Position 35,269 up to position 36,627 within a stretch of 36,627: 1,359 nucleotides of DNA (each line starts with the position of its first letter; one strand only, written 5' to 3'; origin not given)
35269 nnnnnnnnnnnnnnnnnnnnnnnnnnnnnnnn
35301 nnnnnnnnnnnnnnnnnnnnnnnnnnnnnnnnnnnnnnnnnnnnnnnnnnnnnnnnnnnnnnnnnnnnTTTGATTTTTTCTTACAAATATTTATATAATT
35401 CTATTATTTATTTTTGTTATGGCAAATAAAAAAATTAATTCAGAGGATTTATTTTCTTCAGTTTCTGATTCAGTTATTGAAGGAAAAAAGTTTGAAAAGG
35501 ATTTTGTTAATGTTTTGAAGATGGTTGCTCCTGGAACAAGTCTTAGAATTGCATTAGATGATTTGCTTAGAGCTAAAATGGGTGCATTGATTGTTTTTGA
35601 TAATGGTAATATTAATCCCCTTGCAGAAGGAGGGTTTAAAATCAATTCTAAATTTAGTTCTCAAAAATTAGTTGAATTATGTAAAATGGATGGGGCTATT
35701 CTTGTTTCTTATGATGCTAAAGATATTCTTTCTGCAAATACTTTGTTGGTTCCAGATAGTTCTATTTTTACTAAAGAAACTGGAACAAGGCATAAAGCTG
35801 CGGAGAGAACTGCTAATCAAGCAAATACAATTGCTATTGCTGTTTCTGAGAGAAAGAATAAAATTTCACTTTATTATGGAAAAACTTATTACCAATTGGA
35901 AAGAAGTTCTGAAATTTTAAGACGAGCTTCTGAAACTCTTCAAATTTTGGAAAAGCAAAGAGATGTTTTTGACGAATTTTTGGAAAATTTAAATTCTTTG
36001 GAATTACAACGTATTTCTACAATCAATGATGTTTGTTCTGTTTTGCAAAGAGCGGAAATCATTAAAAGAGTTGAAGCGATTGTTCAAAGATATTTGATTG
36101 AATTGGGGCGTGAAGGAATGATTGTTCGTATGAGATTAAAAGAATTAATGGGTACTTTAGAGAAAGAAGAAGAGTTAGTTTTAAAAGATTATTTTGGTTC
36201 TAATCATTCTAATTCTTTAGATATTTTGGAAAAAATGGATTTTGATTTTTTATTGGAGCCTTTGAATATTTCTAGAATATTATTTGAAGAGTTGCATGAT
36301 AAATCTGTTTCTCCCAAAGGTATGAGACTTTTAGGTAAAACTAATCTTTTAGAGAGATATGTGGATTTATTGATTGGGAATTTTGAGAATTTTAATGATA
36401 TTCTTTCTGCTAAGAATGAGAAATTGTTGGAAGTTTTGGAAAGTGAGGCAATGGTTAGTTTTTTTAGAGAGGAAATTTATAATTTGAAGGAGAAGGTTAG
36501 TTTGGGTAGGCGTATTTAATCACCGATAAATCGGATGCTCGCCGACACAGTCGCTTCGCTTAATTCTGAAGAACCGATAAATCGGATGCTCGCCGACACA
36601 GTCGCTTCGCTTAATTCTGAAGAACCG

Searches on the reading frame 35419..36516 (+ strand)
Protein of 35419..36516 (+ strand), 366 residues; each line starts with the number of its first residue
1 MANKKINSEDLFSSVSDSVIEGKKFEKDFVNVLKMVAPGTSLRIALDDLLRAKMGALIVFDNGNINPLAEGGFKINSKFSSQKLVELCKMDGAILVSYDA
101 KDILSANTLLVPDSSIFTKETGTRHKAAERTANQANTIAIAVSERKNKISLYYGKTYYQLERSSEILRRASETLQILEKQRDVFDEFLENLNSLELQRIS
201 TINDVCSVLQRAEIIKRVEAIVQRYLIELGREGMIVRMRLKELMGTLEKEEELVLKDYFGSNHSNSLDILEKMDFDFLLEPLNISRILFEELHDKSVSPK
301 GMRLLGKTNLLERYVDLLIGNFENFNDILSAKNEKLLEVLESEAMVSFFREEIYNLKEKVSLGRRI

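Call 80: search_protein_families(library=pfam, proteins=[window:35419-36516:+])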
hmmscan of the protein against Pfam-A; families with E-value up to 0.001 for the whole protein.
window:35419-36516:+ (366 aa): 2 families
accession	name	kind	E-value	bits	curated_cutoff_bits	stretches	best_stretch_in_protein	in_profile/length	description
PF10635.14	DisA-linker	-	3.2e-29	102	25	1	160-288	1-133/142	DisA bacterial checkpoint controller linker region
PF02457.21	DAC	-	1.2e-25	89.8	27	1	44-155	2-117/119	DisA bacterial checkpoint controller nucleotide-binding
